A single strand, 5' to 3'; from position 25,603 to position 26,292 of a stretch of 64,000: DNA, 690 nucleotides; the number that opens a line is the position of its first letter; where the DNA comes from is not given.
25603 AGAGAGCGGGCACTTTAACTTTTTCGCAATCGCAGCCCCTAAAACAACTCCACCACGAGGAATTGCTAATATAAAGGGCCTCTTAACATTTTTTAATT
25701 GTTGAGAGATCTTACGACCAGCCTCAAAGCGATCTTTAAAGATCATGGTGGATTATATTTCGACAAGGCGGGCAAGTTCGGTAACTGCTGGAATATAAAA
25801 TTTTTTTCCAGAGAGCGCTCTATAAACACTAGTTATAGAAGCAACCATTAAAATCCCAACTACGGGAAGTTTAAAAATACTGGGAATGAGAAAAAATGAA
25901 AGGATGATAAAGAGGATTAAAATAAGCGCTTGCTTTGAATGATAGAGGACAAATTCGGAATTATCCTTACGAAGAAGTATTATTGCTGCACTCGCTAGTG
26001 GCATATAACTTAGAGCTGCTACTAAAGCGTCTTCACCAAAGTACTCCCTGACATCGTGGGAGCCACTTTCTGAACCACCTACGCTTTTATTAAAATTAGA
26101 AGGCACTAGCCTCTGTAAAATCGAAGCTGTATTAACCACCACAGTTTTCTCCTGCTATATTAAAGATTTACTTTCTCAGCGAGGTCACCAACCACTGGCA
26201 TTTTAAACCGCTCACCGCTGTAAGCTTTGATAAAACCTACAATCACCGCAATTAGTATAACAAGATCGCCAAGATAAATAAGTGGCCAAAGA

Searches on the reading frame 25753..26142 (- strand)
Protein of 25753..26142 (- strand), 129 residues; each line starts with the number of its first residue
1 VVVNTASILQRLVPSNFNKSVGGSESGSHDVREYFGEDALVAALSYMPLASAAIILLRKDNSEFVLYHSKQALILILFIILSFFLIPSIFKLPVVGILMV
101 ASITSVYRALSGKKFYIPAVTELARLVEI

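Call 3: search_protein_families(library=pfam, proteins=[window:25753-26142:-], max_evalue=0.01)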
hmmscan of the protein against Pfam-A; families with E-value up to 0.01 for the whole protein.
window:25753-26142:- (129 aa): 1 family
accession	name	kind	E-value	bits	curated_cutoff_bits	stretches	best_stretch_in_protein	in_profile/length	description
PF09685.15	DUF4870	-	0.0071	16.8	25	0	49-117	24-100/107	Domain of unknown function (DUF4870)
